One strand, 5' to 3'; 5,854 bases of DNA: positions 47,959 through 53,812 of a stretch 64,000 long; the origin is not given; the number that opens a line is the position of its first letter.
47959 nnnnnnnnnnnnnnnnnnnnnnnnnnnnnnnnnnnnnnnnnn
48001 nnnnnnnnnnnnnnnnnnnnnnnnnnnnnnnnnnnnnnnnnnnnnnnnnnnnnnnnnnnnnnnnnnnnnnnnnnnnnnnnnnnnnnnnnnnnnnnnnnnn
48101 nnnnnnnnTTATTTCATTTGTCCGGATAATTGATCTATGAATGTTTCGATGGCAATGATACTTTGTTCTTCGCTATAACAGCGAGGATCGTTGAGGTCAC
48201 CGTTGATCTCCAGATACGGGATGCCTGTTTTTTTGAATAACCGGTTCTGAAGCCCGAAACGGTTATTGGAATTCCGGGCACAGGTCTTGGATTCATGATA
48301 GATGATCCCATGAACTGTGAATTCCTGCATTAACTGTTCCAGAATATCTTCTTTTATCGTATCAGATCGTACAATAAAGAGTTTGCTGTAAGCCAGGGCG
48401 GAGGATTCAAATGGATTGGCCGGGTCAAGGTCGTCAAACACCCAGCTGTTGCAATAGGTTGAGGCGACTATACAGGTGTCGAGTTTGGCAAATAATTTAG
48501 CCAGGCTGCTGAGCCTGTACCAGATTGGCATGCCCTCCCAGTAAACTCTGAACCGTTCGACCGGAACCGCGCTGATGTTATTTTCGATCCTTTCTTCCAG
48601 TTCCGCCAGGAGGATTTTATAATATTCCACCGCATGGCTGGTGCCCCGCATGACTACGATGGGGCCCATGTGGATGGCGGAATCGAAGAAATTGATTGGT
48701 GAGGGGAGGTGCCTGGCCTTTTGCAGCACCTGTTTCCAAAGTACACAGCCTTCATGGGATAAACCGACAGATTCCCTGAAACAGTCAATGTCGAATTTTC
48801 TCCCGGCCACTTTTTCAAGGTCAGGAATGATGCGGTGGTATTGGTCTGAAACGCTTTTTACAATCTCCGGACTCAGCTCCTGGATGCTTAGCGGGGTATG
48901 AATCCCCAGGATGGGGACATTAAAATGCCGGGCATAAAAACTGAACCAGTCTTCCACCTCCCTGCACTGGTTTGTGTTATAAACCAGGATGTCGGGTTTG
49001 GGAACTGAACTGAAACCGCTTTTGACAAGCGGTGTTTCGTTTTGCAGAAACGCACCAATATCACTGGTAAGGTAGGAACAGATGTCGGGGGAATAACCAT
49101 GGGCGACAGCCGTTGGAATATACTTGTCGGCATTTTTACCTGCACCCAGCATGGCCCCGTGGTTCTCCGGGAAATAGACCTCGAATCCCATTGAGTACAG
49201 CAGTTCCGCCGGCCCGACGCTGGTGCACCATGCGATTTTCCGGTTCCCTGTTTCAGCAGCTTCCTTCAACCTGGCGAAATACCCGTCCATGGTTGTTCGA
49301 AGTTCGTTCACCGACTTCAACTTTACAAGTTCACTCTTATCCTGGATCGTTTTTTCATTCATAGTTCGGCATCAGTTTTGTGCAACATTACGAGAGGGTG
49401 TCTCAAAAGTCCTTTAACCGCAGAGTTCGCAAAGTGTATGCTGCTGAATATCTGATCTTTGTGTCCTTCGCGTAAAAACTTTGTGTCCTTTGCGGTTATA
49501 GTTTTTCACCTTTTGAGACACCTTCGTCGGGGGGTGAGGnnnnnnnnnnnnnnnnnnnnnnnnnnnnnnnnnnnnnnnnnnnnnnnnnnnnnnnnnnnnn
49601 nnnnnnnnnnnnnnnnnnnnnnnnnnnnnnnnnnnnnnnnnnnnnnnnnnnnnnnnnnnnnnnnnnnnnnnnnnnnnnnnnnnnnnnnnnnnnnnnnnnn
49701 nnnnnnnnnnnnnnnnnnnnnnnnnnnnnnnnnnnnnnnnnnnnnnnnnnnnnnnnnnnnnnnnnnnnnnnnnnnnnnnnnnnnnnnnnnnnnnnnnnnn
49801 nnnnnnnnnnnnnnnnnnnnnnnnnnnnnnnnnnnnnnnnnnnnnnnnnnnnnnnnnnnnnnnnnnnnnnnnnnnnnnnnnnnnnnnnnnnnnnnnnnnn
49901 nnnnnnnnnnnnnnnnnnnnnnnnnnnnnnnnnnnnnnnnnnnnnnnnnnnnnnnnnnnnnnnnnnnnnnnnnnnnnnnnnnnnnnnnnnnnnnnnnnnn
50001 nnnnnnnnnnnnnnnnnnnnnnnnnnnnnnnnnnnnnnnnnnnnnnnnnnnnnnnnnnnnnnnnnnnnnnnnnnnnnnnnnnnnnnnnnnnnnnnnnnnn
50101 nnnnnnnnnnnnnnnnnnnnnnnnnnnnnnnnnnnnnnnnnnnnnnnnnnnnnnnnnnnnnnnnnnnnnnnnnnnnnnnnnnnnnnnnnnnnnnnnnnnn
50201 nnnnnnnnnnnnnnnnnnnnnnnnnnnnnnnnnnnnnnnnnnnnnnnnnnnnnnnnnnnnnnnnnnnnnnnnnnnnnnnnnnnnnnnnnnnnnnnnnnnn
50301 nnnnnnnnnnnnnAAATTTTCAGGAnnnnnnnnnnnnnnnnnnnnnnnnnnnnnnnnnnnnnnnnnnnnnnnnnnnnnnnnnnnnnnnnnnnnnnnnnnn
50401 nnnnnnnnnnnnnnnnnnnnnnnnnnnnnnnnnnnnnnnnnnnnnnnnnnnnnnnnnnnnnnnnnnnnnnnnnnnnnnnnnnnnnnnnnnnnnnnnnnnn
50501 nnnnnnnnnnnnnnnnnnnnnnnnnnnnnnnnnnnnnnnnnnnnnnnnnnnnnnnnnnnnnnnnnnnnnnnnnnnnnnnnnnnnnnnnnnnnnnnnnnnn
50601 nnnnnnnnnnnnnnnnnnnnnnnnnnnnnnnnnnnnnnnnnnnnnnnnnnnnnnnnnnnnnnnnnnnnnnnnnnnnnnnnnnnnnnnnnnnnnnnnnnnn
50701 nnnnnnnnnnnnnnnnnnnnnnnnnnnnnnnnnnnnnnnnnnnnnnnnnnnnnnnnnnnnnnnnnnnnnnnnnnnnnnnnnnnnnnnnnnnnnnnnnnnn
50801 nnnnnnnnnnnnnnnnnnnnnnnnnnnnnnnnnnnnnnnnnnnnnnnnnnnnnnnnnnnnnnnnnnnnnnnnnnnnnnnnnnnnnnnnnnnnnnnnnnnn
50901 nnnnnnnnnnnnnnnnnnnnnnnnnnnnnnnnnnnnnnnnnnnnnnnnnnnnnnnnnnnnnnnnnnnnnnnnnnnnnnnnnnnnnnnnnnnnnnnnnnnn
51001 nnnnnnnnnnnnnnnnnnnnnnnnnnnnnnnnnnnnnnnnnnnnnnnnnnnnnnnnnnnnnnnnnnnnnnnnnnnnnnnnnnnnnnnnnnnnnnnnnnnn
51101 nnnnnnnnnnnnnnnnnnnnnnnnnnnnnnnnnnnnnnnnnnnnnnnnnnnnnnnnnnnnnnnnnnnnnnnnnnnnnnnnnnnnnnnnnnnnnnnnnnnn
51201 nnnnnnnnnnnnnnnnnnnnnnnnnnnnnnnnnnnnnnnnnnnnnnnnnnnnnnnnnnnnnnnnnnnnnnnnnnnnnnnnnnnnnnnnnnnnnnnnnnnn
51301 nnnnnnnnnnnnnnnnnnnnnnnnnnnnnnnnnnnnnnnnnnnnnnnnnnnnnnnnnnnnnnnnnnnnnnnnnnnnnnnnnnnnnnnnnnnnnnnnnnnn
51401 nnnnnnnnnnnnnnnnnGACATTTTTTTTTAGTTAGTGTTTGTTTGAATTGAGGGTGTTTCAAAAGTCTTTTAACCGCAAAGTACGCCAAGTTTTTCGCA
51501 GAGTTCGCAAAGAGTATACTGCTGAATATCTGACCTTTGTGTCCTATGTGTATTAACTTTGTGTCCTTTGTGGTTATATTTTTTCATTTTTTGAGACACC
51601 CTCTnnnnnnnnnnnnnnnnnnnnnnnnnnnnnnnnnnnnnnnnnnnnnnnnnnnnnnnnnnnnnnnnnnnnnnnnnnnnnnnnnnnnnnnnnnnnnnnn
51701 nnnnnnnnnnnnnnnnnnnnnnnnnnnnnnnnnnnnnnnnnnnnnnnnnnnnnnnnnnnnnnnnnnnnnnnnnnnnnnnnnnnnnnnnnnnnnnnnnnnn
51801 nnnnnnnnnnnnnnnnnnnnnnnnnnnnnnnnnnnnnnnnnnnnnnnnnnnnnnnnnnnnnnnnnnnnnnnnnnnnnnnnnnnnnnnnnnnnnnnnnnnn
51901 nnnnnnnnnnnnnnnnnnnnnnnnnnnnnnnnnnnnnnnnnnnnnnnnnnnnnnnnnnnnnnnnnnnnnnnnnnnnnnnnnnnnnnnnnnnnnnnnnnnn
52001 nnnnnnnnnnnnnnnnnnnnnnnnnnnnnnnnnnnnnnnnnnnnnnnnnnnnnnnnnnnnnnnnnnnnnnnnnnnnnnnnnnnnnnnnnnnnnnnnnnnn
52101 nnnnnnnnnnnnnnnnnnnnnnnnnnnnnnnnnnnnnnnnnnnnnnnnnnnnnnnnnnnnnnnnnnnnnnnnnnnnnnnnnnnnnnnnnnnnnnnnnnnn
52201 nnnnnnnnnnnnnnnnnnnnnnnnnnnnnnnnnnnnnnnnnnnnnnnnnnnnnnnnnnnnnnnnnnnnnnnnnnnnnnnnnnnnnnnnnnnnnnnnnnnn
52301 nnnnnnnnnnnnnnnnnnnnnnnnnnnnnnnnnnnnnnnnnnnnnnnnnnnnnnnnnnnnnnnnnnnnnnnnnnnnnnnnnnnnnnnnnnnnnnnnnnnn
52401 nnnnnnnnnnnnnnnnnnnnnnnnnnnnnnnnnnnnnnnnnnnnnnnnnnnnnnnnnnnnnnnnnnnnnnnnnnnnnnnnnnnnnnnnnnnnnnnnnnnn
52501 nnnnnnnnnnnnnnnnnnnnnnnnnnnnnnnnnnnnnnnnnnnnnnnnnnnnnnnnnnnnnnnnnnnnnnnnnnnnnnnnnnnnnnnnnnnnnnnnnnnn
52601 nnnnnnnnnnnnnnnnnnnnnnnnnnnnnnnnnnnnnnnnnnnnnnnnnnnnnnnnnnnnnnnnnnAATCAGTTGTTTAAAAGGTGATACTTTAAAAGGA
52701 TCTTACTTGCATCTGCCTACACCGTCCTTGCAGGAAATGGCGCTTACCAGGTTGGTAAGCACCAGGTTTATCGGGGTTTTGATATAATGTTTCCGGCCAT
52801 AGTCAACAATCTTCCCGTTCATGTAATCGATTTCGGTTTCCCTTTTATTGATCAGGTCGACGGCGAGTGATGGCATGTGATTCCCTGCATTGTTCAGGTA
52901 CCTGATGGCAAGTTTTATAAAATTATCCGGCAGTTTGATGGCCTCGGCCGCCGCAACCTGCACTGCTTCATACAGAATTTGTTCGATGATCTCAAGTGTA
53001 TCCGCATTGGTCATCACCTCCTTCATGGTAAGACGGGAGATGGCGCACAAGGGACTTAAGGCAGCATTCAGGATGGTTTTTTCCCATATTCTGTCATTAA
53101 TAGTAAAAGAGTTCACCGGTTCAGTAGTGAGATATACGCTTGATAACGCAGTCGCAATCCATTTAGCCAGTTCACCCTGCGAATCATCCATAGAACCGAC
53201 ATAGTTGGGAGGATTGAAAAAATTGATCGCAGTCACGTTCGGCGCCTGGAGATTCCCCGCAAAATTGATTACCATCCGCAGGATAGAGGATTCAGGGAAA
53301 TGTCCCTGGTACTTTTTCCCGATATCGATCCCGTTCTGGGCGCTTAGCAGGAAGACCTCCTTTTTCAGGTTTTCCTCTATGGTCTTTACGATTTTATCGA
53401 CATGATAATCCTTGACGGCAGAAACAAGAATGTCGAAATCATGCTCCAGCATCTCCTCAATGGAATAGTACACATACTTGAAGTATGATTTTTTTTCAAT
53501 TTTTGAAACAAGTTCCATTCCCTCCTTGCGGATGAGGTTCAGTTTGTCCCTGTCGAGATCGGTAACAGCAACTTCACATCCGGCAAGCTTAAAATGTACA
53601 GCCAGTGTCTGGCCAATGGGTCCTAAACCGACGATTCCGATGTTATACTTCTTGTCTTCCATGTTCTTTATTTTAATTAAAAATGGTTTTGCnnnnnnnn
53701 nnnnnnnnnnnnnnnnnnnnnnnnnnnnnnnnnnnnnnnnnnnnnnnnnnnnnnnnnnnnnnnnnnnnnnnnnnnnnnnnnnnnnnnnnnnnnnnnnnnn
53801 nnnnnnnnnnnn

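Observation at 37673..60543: About 23-kb co-directional array encoding an apparently complete benzoyl-CoA to acetyl-CoA route in a Bacteroidota-type genome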

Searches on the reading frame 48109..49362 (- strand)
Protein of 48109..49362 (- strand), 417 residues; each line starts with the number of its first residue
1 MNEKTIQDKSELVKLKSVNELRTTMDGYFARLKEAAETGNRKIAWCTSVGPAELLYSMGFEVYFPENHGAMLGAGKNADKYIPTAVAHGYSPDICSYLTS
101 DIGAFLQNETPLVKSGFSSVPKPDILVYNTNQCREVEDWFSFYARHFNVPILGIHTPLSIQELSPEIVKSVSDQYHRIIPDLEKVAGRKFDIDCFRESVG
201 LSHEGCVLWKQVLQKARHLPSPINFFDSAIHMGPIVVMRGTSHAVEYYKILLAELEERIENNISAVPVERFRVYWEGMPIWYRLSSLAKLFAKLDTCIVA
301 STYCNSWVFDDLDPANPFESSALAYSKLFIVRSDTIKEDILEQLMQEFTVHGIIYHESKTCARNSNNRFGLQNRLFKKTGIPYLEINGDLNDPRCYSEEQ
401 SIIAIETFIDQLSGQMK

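Call 3: search_protein_families(library=ncbifam, proteins=[window:48109-49362:-], max_evalue=0.00001)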
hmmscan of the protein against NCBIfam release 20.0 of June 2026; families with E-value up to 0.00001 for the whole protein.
window:48109-49362:- (417 aa): 4 families
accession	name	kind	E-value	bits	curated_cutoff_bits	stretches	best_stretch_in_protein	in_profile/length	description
NF052455.1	HyiscapDhHadB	equivalog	1.6e-66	224.7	750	1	18-410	5-392/398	(R)-2-hydroxyisocaproyl-CoA dehydratase subunit alpha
TIGR02260.1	benz_CoA_red_B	equivalog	5.1e-46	157.2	486.55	1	12-407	2-408/413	benzoyl-CoA reductase subunit B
TIGR03191.1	benz_CoA_bzdO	equivalog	4.6e-23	82.1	448.6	1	19-297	13-282/430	benzoyl-CoA reductase, bzd-type, subunit O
NF040772.1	double_cubane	equivalog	4e-12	45.9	350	1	165-409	123-369/372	double-cubane-cluster-containing anaerobic reductase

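Call 23: search_protein_families(library=pfam, proteins=[window:48109-49362:-], max_evalue=0.0001)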
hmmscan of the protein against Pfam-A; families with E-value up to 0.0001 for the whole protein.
window:48109-49362:- (417 aa): 1 family
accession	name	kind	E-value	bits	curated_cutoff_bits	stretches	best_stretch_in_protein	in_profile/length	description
PF06050.19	HGD-D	-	1.6e-59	202.6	28.4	1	49-412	3-342/342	2-hydroxyglutaryl-CoA dehydratase, D-component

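Call 44: find_encoding_contigs(protein=window:48109-49362:-, flank=6000, max_places=5)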
Protein window:48109-49362:- (417 aa): no gene with exactly this product is on record in the collection.

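Call 73: search_solved_structures(query=window:48109-49362:-, max_evalue=0.00001)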
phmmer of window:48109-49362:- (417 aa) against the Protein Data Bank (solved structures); distinct sequences matched with E-value up to 0.00001: 3.
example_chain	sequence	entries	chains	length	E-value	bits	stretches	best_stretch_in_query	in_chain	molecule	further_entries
3o3m_A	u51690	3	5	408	7.2e-51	176.6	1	29-411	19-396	alpha subunit 2-hydroxyisocaproyl-CoA dehydratase | alpha-subunit 2-hydroxyisocaproyl-CoA dehydratase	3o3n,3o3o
9g87_A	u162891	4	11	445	1.1e-31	113.5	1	27-412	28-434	3-methylbenzoyl-CoA reductase beta subunit MbdO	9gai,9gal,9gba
8s02_A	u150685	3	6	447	7.9e-23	84.3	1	18-296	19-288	BzdO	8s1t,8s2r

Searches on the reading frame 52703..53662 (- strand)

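Call 4: search_protein_families(library=ncbifam, proteins=[window:52703-53662:-], max_evalue=0.00001)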
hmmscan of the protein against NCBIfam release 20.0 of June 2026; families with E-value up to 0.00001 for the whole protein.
window:52703-53662:- (319 aa): 15 families
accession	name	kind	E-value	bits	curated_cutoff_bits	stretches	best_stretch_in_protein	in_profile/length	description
TIGR00745.1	apbA_panE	subfamily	4.2e-48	164.2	141.35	1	7-309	1-301/305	2-dehydropantoate 2-reductase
NF005088.0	PRK06522.1-2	subfamily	2.3e-40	138.6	371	1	8-308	3-300/308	2-dehydropantoate 2-reductase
NF005091.0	PRK06522.2-2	equivalog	2.2e-34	119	252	1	7-309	3-296/302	2-dehydropantoate 2-reductase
NF005092.1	PRK06522.2-3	equivalog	4.3e-28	98.3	500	1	8-308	3-293/296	2-dehydropantoate 2-reductase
NF004887.0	PRK06249.1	equivalog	9.2e-24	84.2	360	1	2-308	2-309/316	putative 2-dehydropantoate 2-reductase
NF005087.0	PRK06522.1-1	equivalog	9.5e-23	80.7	351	1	7-306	2-285/296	2-dehydropantoate 2-reductase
NF005089.0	PRK06522.1-4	subfamily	3.7e-22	79.1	223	2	121-308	133-316/326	2-dehydropantoate 2-reductase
NF009542.0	PRK12921.1-4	equivalog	2.3e-21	76.3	288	1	7-302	3-275/286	oxidoreductase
NF005093.0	PRK06522.2-4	equivalog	3.6e-21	75.8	308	1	5-309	3-296/304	2-dehydropantoate 2-reductase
NF009543.0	PRK12921.1-5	equivalog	3.1e-20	72.6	339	1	7-308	2-301/305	oxidoreductase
NF009541.0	PRK12921.1-1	equivalog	9.3e-19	67.8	338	1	4-310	4-293/297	oxidoreductase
NF006083.0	PRK08229.1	equivalog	2e-18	66.5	371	1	6-308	3-315/341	2-dehydropantoate 2-reductase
NF005094.0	PRK06522.2-5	equivalog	2.9e-17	62.9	382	1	8-298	3-290/307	2-dehydropantoate 2-reductase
NF004311.0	PRK05708.1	equivalog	4.7e-15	55.2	378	1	8-313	5-300/305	putative 2-dehydropantoate 2-reductase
NF005090.0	PRK06522.2-1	equivalog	9.7e-14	51.3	496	1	5-112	2-104/296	2-dehydropantoate 2-reductase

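Call 23: search_protein_families(library=pfam, proteins=[window:52703-53662:-], max_evalue=0.0001)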
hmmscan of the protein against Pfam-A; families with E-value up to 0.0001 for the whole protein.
window:52703-53662:- (319 aa): 5 families
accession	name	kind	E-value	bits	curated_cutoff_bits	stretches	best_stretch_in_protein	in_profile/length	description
PF08546.17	ApbA_C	-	7.5e-30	104.3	22.7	1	188-309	2-124/125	Ketopantoate reductase PanE/ApbA C terminal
PF02558.23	ApbA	-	8.2e-19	68.1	22.2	1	8-147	1-138/150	Ketopantoate reductase PanE/ApbA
PF03446.21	NAD_binding_2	-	1.4e-06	28.8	21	1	7-104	1-88/161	NAD binding domain of 6-phosphogluconate dehydrogenase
PF03807.23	F420_oxidored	-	2.3e-06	28.5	21.6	1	8-111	2-94/94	NADP oxidoreductase coenzyme F420-dependent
PF02737.24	3HCDH_N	-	1.6e-05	25.3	22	1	7-71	1-63/180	3-hydroxyacyl-CoA dehydrogenase, NAD binding domain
